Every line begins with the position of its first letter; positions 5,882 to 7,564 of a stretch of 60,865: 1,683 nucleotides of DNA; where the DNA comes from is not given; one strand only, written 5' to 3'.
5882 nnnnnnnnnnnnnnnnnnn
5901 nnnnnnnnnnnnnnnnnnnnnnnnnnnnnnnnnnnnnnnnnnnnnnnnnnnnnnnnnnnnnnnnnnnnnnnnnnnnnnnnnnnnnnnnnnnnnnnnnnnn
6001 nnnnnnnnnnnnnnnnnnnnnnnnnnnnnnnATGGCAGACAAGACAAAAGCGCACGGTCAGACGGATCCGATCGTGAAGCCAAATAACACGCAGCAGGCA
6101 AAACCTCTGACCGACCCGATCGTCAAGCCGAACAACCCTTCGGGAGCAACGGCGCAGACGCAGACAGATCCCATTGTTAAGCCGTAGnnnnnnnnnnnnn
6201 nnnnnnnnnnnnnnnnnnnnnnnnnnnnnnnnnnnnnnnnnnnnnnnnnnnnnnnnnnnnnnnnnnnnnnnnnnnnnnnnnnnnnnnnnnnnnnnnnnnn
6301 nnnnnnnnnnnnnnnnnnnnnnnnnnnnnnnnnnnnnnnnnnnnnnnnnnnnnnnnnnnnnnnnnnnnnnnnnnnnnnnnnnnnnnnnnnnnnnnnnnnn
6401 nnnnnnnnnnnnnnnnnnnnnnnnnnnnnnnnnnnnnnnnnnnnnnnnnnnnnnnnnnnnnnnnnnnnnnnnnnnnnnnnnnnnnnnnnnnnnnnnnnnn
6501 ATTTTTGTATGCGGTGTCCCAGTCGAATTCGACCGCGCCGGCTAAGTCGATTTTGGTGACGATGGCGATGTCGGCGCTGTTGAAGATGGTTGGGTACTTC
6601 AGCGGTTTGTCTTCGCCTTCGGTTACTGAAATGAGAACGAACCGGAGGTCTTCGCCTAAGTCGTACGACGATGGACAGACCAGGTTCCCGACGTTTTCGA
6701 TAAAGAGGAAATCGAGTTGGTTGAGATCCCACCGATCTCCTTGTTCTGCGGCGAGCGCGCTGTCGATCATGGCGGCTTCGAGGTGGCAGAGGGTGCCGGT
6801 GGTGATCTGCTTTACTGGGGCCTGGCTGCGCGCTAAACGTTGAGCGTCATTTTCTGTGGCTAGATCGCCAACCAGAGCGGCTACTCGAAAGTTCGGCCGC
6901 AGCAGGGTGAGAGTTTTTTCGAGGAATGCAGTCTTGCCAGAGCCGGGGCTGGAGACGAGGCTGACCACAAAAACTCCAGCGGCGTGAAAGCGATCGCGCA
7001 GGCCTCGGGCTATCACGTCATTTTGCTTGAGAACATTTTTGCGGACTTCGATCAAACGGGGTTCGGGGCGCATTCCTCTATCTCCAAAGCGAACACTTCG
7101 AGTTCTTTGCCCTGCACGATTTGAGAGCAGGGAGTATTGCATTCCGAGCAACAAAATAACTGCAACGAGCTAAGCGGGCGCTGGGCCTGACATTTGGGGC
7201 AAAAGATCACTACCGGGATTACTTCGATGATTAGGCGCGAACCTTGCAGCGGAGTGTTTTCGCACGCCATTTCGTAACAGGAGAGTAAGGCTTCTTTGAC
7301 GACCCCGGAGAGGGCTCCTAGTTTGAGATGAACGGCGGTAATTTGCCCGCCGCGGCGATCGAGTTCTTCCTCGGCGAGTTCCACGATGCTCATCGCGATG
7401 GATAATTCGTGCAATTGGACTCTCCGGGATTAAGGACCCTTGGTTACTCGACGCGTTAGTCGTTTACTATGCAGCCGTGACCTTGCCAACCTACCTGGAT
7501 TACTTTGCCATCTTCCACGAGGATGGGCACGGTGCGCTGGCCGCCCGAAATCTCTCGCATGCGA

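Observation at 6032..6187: Untracked 51-aa ORF with three TDPIVKP(NN) repeats that differ only at synonymous sites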

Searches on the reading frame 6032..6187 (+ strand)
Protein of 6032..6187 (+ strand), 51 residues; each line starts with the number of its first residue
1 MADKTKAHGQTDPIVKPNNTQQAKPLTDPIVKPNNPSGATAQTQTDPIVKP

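Call 9: find_homologous_proteins(query=window:6032-6184:+, max_evalue=10)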
Query seq(51 aa) (51 aa): 2 proteins with E <= 10 among 147 candidates.
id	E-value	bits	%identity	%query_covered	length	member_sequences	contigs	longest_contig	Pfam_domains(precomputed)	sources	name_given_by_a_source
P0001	2.1e-17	79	84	100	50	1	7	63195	-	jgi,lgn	jgi:hypothetical protein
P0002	6.5e+0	25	83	45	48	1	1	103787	-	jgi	jgi:hypothetical protein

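Call 10: search_protein_families(library=pfam, proteins=[window:6032-6187:+], max_evalue=0.01)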
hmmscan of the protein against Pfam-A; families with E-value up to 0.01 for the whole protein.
window:6032-6187:+ (51 aa): 0 families

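Call 12: find_encoding_contigs(protein=P0001, flank=8000, max_places=10)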
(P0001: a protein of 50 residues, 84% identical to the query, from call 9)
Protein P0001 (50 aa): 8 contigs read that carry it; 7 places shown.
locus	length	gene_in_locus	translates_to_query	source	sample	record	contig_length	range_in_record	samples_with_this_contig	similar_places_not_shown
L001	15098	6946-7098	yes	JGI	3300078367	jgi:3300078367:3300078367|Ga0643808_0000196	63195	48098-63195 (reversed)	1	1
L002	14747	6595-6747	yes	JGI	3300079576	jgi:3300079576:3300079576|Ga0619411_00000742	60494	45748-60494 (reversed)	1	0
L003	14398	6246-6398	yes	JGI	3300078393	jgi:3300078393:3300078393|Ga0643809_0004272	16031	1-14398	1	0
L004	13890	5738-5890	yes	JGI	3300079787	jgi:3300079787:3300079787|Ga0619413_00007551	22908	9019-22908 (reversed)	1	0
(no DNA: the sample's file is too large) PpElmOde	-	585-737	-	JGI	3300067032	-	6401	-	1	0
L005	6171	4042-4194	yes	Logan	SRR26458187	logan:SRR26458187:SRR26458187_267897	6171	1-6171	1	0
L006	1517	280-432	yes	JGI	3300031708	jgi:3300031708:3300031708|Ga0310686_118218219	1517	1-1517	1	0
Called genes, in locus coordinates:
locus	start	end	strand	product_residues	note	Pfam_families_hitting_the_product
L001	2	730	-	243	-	?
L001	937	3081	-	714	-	PF13091:PLDc_2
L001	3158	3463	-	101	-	-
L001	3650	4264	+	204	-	PF07638:Sigma70_ECF, PF08281:Sigma70_r4_2 (faint)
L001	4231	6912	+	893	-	PF00069:Pkinase, PF07714:PK_Tyr_Ser-Thr, PF13432:TPR_16 (weak), PF13424:TPR_12 (weak), PF14559:TPR_19 (weak), PF13424:TPR_12 (weak), PF13432:TPR_16 (weak), PF13424:TPR_12 (weak), +17 more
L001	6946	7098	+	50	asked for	-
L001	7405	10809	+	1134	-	PF13620:CarboxypepD_reg, PF13715:CarbopepD_reg_2 (weak)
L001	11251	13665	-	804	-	PF00486:Trans_reg_C, PF00515:TPR_1 (faint), PF14559:TPR_19 (faint), PF07719:TPR_2 (faint), PF13181:TPR_8 (faint), PF13414:TPR_11 (faint), PF23914:TPR_CcmH_CycH (faint)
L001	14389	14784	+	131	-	-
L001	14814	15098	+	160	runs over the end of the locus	-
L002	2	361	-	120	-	?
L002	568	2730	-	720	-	-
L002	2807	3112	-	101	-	-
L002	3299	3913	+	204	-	PF07638:Sigma70_ECF, PF08281:Sigma70_r4_2 (faint)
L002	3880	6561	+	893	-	PF00069:Pkinase, PF07714:PK_Tyr_Ser-Thr, PF13432:TPR_16 (weak), PF13424:TPR_12 (weak), PF14559:TPR_19 (weak), PF13424:TPR_12 (weak), PF13432:TPR_16 (weak), PF13424:TPR_12 (weak), +17 more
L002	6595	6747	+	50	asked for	-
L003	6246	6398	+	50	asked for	-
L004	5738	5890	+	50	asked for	-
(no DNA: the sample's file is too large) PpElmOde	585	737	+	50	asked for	-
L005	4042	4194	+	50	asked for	-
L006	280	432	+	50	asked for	-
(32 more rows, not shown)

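Call 13: find_encoding_contigs(protein=P0002, flank=8000, max_places=10)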
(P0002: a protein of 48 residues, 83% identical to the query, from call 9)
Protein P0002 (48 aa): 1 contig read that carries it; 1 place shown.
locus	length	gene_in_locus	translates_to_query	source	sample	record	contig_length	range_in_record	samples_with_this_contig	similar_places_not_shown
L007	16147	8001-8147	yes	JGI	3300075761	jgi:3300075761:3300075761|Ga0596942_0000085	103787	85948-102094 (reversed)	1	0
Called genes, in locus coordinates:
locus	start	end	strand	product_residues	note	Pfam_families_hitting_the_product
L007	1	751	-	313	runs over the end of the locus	PF01471:PG_binding_1, PF01374:Glyco_hydro_46 (weak)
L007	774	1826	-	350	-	PF09994:T6SS_Tle1-like_cat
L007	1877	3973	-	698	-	PF13091:PLDc_2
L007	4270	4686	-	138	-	-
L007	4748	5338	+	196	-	PF07638:Sigma70_ECF, PF08281:Sigma70_r4_2 (weak)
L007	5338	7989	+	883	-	PF00069:Pkinase, PF07714:PK_Tyr_Ser-Thr, PF01636:APH (faint), PF03109:ABC1 (weak), PF13371:TPR_9 (faint), PF13374:TPR_10 (faint), PF14559:TPR_19 (weak), PF13424:TPR_12 (weak), +13 more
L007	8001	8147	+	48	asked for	-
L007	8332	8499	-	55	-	-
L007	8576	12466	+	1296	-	-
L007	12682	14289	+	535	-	-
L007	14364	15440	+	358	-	PF02885:Glycos_trans_3N, PF00591:Glycos_transf_3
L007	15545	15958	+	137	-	-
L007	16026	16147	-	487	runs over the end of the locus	PF23023:Anti-Pycsar_Apyc1 (faint), PF00753:Lactamase_B, PF12706:Lactamase_B_2 (weak), PF16661:Lactamase_B_6 (weak), PF10996:Beta-Casp, PF07521:RMMBL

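Call 18: search_protein_families(library=ncbifam, proteins=[window:6032-6187:+], max_evalue=0.1)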
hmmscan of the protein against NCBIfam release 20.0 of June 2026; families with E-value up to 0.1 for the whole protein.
window:6032-6187:+ (51 aa): 0 families

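Call 37: search_protein_families(library=pfam, proteins=[L001:7405-10809:+, L007:8576-12466:+, L007:4270-4686:-, L001:3158-3463:-], max_evalue=0.01)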
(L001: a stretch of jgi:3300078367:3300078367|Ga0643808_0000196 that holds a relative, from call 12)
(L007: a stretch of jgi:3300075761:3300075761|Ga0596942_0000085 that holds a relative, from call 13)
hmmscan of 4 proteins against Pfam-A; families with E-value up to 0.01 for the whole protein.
L001:7405-10809:+ (1134 aa): 5 families
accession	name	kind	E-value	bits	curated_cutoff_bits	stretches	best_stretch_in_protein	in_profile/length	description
PF13620.12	CarboxypepD_reg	-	1.7e-09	38.3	32.3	1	902-972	1-76/82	Carboxypeptidase regulatory-like domain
PF13715.12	CarbopepD_reg_2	-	2.8e-07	30.9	32.2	1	903-952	1-52/88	CarboxypepD_reg-like domain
PF18911.6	PKD_4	-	6.1e-05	23.4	27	1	169-216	11-56/85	PKD domain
PF00801.26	PKD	-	6.8e-05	23.2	23.5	1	190-216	27-53/80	PKD domain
PF09430.16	EMC7_beta-sandw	-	0.0016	19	26.6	1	927-952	22-47/122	ER membrane protein complex subunit 7, beta-sandwich domain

L007:8576-12466:+ (1296 aa): 0 families

L007:4270-4686:- (138 aa): 0 families

L001:3158-3463:- (101 aa): 0 families

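Call 40: search_protein_representatives(alignment_id=A2)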
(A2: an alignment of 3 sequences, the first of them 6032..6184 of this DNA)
Query: 3 sequences, 50 profile positions. Proteins with E-value up to 0.001 (for the whole library): 9; up to 1e-10: 4; up to 1e-30: 0. The best 9 are listed.
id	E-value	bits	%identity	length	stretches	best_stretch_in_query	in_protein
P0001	7.2e-29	115.6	-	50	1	1-50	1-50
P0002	1.5e-11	60.2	-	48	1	2-33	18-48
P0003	5.3e-11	58.4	-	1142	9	5-50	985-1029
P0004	9.9e-11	57.6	-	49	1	3-50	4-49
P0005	2.0e-08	50.2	-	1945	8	21-30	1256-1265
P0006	5.6e-08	48.7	-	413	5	10-49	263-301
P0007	5.9e-08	48.7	-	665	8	7-29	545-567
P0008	1.7e-05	40.8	-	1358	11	6-48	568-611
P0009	5.3e-04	36.0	-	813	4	6-50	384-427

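Call 43: find_encoding_contigs(protein=P0004, flank=8000, max_places=6)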
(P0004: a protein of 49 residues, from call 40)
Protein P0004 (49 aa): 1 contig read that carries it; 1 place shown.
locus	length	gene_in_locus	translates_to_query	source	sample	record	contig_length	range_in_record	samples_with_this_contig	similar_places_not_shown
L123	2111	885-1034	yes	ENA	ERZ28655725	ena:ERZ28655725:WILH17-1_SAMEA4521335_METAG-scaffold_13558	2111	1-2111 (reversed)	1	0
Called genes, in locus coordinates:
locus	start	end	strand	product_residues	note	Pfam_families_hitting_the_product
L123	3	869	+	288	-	?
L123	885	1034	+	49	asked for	-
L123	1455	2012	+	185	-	PF12697:Abhydrolase_6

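Call 90: search_solved_structures(query=window:6032-6184:+, max_evalue=10)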
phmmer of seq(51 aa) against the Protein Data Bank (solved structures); distinct sequences matched with E-value up to 10: 1.
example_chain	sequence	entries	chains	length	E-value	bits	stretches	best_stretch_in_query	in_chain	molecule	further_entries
9b83_A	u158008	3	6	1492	0.02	18.9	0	3-40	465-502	Maltodextrin-binding protein,Double-stranded RNA-specific adenosine deaminase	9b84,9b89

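Call 93: predict_structure(alignment_id=A2)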
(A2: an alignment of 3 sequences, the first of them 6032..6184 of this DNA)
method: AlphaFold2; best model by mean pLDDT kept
length: 51 residues; sequences in the alignment: 3
mean_pLDDT: 66.4   pTM: 0.14
mean pLDDT of the five models: 66.4, 66.0, 63.9, 63.3, 62.9
residues with pLDDT >= 90: 0; 70-90: 21; 50-70: 29; < 50: 1
segments of 3 or more residues with pLDDT < 50: none
pLDDT, mean of each block of 10 residues (from residue 1): 61 72 72 61 68 48
secondary structure: DSSP gave nothing for this model
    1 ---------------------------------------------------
elements in order:

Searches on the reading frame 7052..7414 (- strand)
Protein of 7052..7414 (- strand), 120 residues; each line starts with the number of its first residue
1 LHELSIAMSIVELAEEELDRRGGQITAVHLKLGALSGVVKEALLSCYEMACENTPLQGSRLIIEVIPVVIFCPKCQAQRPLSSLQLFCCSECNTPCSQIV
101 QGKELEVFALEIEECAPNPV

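Call 10: search_protein_families(library=pfam, proteins=[window:7052-7414:-], max_evalue=0.01)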
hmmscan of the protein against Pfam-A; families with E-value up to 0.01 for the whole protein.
window:7052-7414:- (120 aa): 1 family
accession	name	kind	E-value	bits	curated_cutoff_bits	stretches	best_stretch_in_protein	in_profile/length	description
PF01155.25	HypA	-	8.4e-28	97.1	28.9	1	1-111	1-111/112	Hydrogenase/urease nickel incorporation, metallochaperone, hypA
